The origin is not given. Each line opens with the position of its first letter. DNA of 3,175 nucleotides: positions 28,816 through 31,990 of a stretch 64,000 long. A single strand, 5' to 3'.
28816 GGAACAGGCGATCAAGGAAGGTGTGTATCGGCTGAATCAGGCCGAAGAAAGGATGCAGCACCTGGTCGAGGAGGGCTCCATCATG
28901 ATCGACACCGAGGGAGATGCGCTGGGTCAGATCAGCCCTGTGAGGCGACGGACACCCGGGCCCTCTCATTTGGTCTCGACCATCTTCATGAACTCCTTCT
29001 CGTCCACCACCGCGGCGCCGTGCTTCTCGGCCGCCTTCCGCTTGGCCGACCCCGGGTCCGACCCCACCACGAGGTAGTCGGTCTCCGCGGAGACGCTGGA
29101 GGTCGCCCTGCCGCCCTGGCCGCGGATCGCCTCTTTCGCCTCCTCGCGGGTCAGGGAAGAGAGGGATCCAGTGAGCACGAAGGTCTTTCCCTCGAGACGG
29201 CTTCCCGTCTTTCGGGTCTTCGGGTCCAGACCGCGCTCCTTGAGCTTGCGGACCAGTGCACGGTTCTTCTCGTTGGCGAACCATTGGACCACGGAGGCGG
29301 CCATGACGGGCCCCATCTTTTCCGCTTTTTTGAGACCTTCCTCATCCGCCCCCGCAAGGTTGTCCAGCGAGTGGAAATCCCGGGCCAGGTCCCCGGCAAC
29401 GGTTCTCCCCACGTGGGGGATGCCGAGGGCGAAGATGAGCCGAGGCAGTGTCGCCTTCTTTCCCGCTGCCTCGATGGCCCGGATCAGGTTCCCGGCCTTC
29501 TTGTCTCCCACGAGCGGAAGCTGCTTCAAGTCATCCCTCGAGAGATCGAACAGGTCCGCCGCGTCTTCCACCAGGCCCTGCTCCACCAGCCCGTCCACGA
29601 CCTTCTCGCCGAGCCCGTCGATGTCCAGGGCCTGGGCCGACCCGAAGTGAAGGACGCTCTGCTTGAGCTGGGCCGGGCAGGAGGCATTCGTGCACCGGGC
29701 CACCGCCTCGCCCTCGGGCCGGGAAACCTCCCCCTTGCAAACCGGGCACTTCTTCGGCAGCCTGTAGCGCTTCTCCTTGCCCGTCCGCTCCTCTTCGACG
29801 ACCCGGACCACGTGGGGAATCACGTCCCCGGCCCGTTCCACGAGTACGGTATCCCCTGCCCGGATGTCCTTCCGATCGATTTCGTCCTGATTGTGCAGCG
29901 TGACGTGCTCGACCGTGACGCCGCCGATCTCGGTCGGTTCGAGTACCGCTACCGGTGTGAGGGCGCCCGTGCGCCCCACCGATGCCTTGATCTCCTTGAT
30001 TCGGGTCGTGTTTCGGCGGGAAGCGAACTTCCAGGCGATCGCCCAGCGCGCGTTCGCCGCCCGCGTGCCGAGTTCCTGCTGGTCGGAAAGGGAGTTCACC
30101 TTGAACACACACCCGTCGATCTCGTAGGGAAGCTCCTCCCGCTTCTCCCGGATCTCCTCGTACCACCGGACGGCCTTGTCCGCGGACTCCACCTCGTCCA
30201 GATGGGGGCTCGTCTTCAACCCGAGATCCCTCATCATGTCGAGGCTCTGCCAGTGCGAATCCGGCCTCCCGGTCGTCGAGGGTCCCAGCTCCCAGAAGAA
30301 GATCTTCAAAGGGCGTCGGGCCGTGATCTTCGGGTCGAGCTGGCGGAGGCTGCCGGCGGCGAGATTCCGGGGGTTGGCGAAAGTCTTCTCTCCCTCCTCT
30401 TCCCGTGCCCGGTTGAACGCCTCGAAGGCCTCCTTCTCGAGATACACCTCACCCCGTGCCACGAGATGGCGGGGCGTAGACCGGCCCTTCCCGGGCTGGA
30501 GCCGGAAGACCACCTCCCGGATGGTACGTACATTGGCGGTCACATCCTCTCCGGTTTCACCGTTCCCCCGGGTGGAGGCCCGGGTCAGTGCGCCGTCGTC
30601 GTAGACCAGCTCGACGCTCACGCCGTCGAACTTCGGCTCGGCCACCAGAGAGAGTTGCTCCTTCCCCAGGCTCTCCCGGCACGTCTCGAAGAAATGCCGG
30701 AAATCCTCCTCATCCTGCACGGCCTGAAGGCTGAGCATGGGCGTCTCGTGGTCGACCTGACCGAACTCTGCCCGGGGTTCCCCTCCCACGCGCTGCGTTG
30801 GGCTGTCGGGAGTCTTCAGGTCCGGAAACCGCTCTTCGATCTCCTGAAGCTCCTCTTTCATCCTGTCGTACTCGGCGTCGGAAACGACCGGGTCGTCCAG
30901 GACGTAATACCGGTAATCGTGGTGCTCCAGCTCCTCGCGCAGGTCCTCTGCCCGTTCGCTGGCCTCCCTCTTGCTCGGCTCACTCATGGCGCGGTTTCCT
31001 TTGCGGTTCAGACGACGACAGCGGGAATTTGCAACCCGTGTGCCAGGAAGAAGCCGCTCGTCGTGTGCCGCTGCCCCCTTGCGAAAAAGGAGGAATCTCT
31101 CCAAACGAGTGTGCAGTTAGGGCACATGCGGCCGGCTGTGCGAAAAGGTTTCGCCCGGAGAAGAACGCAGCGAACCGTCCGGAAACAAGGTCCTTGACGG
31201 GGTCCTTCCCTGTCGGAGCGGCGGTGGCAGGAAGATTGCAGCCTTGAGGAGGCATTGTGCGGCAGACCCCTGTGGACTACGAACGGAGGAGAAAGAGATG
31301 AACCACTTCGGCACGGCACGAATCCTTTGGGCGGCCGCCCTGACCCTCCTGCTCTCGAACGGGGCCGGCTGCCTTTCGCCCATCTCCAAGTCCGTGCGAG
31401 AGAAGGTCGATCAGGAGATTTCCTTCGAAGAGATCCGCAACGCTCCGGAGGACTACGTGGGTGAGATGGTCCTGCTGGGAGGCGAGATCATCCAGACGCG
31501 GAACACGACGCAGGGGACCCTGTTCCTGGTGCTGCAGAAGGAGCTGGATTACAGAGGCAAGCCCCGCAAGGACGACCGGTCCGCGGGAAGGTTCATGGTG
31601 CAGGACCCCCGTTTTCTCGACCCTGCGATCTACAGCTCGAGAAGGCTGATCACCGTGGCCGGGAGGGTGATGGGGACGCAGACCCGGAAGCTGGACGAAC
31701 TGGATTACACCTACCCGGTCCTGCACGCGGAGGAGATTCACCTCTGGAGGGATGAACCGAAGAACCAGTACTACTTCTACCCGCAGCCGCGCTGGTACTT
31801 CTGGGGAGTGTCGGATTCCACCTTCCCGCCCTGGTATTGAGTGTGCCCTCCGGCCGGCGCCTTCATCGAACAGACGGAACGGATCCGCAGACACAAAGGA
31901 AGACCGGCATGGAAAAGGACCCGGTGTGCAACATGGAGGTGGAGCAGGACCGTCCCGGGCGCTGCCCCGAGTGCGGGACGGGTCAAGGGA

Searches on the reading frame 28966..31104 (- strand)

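Call 78: search_protein_families(library=pfam, proteins=[window:28966-31104:-], max_evalue=0.001)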
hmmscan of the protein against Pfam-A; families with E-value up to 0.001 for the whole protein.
window:28966-31104:- (712 aa): 8 families
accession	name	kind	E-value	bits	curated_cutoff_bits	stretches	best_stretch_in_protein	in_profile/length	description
PF01653.23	DNA_ligase_aden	-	5.3e-82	275.6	27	1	112-362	2-252/253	NAD-dependent DNA ligase adenylation domain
PF03120.22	DNA_ligase_OB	-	2.9e-33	114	32.9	1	366-443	1-78/79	NAD-dependent DNA ligase OB-fold domain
PF12826.13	HHH_2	-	3.3e-21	75.6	27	1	555-618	1-64/64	Helix-hairpin-helix motif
PF00533.33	BRCT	-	1.4e-13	51.3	21.3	1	636-707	5-76/78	BRCA1 C Terminus (BRCT) domain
PF14520.12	HHH_5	-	2.8e-10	41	27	1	493-544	5-55/57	Helix-hairpin-helix domain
PF03119.21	DNA_ligase_ZBD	-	9.9e-10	38.6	25.8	1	452-478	1-27/27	NAD-dependent DNA ligase C4 zinc finger domain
PF22745.1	Nlig-Ia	-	2.1e-07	31.9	27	1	49-96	3-50/92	DNA ligase-like, N-terminal NAD+-binding domain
PF00633.29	HHH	-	0.00063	19.9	24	0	519-539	6-26/30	Helix-hairpin-helix motif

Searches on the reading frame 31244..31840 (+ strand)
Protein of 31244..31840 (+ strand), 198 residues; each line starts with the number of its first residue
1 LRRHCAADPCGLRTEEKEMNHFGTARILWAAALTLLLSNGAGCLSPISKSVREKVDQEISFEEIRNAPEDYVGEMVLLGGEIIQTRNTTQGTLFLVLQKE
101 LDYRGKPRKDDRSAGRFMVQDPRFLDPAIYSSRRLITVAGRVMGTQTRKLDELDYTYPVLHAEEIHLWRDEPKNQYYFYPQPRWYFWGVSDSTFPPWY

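Call 78: search_protein_families(library=pfam, proteins=[window:31244-31840:+], max_evalue=0.001)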
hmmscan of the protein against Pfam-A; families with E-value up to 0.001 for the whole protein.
window:31244-31840:+ (198 aa): 1 family
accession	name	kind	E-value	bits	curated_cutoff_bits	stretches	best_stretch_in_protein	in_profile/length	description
PF03843.18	Slp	-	4.6e-46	156.4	22.5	1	41-186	2-147/153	Outer membrane lipoprotein Slp family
